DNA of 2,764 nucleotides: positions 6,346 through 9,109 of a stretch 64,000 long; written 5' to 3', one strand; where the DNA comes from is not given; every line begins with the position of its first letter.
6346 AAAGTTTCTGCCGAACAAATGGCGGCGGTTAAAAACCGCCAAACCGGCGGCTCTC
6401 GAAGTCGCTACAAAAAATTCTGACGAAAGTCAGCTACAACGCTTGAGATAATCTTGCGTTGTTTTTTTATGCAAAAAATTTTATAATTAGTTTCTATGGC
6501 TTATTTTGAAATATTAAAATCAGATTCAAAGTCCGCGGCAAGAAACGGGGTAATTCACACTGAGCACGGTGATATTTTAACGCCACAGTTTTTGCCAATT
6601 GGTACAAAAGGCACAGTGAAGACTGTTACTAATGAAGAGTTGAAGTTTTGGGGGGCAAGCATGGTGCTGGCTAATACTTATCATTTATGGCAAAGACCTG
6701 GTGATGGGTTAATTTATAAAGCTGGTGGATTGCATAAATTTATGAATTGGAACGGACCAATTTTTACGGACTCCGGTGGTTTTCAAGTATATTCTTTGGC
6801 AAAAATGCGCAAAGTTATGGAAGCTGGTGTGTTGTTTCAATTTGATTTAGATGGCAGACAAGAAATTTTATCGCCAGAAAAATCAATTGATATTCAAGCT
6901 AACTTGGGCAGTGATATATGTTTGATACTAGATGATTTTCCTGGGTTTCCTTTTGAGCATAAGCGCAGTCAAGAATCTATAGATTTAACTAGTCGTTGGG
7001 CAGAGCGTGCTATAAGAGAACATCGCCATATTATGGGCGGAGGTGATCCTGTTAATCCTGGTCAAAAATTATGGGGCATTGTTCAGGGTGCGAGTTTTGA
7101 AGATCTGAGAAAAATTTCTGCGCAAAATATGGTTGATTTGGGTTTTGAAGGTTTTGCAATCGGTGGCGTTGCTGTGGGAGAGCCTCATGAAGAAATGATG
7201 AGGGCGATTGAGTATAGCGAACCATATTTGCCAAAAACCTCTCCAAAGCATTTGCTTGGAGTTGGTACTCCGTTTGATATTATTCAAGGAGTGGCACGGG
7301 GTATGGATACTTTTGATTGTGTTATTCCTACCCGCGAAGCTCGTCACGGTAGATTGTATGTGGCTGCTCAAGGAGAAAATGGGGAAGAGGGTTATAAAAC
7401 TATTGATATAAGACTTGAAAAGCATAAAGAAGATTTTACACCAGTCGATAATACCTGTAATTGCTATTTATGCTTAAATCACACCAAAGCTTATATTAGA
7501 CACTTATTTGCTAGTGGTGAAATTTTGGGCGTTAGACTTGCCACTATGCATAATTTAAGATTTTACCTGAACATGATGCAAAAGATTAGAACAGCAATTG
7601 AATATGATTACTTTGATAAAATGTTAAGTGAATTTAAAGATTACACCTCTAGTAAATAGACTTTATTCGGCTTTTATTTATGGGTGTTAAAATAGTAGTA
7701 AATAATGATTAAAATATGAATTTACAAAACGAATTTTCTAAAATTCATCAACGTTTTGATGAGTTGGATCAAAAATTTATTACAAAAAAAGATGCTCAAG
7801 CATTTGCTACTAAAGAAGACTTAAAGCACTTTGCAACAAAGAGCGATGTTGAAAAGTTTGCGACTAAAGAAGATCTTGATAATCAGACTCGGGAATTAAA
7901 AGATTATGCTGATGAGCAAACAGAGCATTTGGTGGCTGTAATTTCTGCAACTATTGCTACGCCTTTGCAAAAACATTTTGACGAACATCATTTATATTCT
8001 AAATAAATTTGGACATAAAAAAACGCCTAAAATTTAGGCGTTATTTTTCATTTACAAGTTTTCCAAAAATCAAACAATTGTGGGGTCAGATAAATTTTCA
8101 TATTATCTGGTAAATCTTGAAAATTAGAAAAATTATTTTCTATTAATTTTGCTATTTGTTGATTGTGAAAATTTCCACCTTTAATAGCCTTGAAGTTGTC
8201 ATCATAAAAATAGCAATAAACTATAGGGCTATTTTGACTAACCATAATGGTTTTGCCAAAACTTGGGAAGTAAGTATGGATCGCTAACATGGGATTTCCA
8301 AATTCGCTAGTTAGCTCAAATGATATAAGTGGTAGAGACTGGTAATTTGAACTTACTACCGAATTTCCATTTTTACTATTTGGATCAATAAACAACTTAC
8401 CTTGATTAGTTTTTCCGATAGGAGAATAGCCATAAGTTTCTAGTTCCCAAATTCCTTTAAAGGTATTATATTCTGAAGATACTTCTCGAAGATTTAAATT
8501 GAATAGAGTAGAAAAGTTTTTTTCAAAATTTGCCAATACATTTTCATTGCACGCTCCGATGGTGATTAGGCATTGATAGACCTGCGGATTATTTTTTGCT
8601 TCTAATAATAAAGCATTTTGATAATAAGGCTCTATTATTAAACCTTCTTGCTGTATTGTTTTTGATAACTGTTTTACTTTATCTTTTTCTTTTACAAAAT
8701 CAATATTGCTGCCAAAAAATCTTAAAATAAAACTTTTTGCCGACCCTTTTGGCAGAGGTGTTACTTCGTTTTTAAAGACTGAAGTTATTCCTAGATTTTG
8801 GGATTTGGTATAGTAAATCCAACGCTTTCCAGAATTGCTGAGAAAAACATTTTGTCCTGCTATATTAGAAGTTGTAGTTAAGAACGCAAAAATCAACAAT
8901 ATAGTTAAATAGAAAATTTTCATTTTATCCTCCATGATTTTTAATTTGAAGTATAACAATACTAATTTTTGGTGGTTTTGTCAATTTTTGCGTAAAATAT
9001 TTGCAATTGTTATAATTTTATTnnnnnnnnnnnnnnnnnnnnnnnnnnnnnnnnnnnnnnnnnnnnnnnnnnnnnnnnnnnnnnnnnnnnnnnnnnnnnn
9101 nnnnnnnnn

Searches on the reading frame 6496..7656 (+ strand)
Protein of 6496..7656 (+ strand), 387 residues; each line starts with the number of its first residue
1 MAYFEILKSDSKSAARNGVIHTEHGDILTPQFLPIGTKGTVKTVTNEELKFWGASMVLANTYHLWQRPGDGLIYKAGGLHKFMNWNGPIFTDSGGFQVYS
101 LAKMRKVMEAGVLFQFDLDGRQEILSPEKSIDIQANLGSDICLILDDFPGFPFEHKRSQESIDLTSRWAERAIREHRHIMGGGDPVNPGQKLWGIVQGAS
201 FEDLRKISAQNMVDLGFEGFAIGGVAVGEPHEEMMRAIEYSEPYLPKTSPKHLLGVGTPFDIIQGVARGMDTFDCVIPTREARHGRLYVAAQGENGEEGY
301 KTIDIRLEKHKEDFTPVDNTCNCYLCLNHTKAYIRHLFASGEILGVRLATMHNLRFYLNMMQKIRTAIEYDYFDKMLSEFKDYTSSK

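Call 6: search_protein_families(library=pfam, proteins=[window:6496-7656:+], max_evalue=1)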
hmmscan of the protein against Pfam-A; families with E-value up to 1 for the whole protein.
window:6496-7656:+ (387 aa): 1 family
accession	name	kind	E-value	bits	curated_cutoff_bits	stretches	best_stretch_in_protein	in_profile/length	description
PF01702.25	TGT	-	3.7e-136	454.3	26.3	1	14-381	2-352/357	Queuine tRNA-ribosyltransferase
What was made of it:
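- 6496..7659 (+): tgt (queuine tRNA-ribosyltransferase), leaderless or near-leaderless. Pfam TGT, E 3.7e-136 (call 6).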

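Call 16: find_related_loci(query=window:6496-7656:+, collection=genome_contigs, flank=3000)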
Query window:6496-7656:+ (387 aa) in genome_contigs; peptide patterns used: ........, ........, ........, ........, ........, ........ (x = any residue, [..] = any of these).
599 stretches matched a pattern (row limit reached: there are more); 558 encode a relative of the query (tblastn E <= 1e-3); the best 80 are kept; 80 distinct loci.
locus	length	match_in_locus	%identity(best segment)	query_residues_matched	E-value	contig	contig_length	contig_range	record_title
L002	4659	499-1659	86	1-387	0e+0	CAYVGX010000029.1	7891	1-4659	MAG TPA_asm: uncultured Candidatus Saccharibacteria bacterium isolate SRP135725_co1_95 genome assembly, contig: NODE_135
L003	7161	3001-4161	83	1-387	0e+0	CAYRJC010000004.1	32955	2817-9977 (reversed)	MAG TPA_asm: uncultured Candidatus Saccharibacteria bacterium isolate SRP189682_co2_359 genome assembly, contig: NODE_15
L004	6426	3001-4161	82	1-387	0e+0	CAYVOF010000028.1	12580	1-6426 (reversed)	MAG TPA_asm: uncultured Candidatus Saccharibacteria bacterium isolate SRP192515_co2_194 genome assembly, contig: NODE_41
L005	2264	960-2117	81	1-386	0e+0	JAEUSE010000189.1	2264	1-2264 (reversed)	MAG: Candidatus Doudnabacteria bacterium isolate new MAG-295 NODE_189_length_2264_cov_3.804298, whole genome shotgun seq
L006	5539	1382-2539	80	1-386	0e+0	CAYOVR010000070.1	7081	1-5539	MAG TPA_asm: uncultured Candidatus Saccharibacteria bacterium isolate SRP286056_co2_40 genome assembly, contig: NODE_182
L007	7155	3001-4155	82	3-387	0e+0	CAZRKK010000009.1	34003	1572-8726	MAG TPA_asm: uncultured Candidatus Saccharibacteria bacterium isolate SRP170004_co1_269 genome assembly, contig: NODE_17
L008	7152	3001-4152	82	1-384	0e+0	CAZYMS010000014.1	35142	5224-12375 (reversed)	MAG TPA_asm: uncultured Candidatus Saccharibacteria bacterium isolate SRP296810_co1_257 genome assembly, contig: NODE_10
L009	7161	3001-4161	81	1-387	0e+0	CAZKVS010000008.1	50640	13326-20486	MAG TPA_asm: uncultured Candidatus Saccharibacteria bacterium isolate SRP286056_co2_73 genome assembly, contig: NODE_751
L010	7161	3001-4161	81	1-387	0e+0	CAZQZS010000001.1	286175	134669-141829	MAG TPA_asm: uncultured Candidatus Saccharibacteria bacterium isolate binchicken_co179_18 genome assembly, contig: NODE_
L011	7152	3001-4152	82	1-384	0e+0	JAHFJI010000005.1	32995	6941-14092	MAG: Candidatus Doudnabacteria bacterium isolate nzgw382 NODE_1350_length_32996_cov_4.625612, whole genome shotgun seque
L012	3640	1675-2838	81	1-382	0e+0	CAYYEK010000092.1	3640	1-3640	MAG TPA_asm: uncultured Candidatus Saccharibacteria bacterium isolate SRP192515_co1_7 genome assembly, contig: NODE_2964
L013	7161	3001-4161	79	1-387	0e+0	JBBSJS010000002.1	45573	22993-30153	MAG: Candidatus Doudnabacteria bacterium isolate LS4_metabat2.068 LS4_metabat2.068_K_1471878_L_45573_cov_9.0000, whole g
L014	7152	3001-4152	80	1-384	0e+0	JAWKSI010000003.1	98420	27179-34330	MAG: Candidatus Doudnabacteria bacterium isolate ABC2.18 ABC2.18.fa-3, whole genome shotgun sequence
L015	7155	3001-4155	79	3-387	0e+0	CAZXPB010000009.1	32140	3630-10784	MAG TPA_asm: uncultured Candidatus Saccharibacteria bacterium isolate SRP278252_co1_286 genome assembly, contig: NODE_21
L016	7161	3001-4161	79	1-387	0e+0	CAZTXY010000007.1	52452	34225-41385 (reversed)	MAG TPA_asm: uncultured Candidatus Saccharibacteria bacterium isolate SRP192515_co2_146 genome assembly, contig: NODE_37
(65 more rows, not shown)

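Call 26: find_homologous_proteins(query=window:6496-7656:+, max_evalue=1e-150)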
Query window:6496-7656:+ (387 aa): 468 proteins with E <= 1e-150 among 8000 candidates; the best 120 are listed.
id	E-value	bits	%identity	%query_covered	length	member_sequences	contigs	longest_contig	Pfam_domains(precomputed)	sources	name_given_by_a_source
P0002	1.6e-267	905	100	100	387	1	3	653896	PF01702.26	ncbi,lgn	-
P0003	2.3e-233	792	86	99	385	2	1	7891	PF01702.26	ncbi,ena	-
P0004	3.8e-230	782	85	99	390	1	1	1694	PF01702.26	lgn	-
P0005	1.0e-229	780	85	99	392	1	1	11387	PF01702.26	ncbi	-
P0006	3.3e-228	775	83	100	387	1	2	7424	PF01702.26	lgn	-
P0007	3.5e-228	775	83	100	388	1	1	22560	PF01702.26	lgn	-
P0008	9.0e-228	774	84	99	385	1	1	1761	PF01702.26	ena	-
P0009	1.9e-227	773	83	99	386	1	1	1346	PF01702.26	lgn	-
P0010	2.7e-227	772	83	99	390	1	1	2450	PF01702.26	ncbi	-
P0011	2.1e-226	769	83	100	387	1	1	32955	PF01702.26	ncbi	-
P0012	3.2e-226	769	83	100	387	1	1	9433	PF01702.26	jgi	jgi:queuine tRNA-ribosyltransferase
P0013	8.1e-226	768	82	100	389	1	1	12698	PF01702.26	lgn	-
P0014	3.7e-225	765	83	99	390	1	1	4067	PF01702.26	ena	-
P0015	4.0e-225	765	81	100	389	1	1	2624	PF01702.26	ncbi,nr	ncbi:MAG: tRNA guanosine(34) transglycosylase Tgt [bacterium]|nr:tRNA guanosine(34) transglycosylase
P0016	4.9e-225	765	82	99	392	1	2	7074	PF01702.26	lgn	-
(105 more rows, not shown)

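Call 30: find_encoding_contigs(protein=P0005, flank=4000, max_places=2)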
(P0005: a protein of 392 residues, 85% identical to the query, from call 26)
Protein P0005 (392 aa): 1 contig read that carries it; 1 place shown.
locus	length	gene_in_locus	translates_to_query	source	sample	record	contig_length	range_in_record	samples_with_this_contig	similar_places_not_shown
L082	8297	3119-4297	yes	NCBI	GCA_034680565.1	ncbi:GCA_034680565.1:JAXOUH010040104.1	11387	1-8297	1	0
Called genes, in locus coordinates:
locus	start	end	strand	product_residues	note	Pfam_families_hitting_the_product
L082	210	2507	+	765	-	PF01138:RNase_PH, PF03725:RNase_PH_C, PF03726:PNPase (weak), PF01138:RNase_PH, PF00013:KH_1, PF00575:S1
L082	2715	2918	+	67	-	-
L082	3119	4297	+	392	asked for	PF01702:TGT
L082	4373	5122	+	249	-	-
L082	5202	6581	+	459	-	PF00587:tRNA-synt_2b, PF03129:HGTP_anticodon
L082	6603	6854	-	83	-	-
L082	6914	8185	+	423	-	PF00675:Peptidase_M16, PF05193:Peptidase_M16_C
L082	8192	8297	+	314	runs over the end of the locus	-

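Call 31: find_encoding_contigs(protein=P0007, flank=4000, max_places=2)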
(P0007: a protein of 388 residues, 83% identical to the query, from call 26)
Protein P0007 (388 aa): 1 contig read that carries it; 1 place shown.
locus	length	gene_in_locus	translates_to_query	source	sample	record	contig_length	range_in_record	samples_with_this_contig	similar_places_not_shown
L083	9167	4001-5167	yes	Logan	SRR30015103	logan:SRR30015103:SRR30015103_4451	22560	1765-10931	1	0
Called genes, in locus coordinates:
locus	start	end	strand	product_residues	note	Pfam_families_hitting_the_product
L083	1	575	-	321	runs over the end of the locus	PF13102:Phage_int_SAM_5 (weak), PF13495:Phage_int_SAM_4 (weak), PF02899:Phage_int_SAM_1, PF00589:Phage_integrase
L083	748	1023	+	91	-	PF00312:Ribosomal_S15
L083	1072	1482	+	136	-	-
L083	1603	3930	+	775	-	PF01138:RNase_PH, PF03725:RNase_PH_C, PF01138:RNase_PH, PF00013:KH_1, PF00575:S1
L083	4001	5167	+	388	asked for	PF01702:TGT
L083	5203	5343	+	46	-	-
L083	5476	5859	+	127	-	-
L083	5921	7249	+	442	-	PF00587:tRNA-synt_2b, PF03129:HGTP_anticodon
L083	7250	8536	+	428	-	PF00675:Peptidase_M16, PF05193:Peptidase_M16_C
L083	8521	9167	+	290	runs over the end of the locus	PF01261:AP_endonuc_2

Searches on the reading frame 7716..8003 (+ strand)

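Call 6: search_protein_families(library=pfam, proteins=[window:7716-8003:+], max_evalue=1)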
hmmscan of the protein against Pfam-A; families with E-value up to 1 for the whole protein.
window:7716-8003:+ (96 aa): 3 families
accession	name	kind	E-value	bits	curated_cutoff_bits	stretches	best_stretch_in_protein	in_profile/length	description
PF04800.17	NDUS4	-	0.11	13.1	31.9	1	17-55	50-88/96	NADH dehydrogenase ubiquinone Fe-S protein 4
PF04277.18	OAD_gamma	-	0.24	12.5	27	1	35-81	56-73/76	Oxaloacetate decarboxylase, gamma chain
PF06295.17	ZapG-like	-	0.25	11.8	33.5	0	47-88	26-65/123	Z-ring associated protein G-like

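Call 61: search_protein_families(library=padloc, proteins=[window:7716-8003:+], max_evalue=1)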
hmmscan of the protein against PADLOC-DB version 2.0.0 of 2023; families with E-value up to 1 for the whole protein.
window:7716-8003:+ (96 aa): 2 families
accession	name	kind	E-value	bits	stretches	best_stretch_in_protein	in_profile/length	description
PDLC00229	KwaB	-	0.0044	14.6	1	35-81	165-213/282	DUF4868 domain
PDLC04594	PDC-M35B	-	0.013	13.8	1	26-85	51-114/148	-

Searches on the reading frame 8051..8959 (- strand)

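Call 62: search_protein_families(library=pfam, proteins=[window:8051-8959:-], max_evalue=1)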
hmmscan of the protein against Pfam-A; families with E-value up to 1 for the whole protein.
window:8051-8959:- (303 aa): 1 family
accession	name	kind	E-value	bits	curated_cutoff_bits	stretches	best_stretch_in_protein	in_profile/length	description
PF21682.2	AF_2299-like_N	-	0.16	12.4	27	1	223-276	56-106/134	CDP-alcohol phosphatidyltransferase AF_2299-like, N-terminal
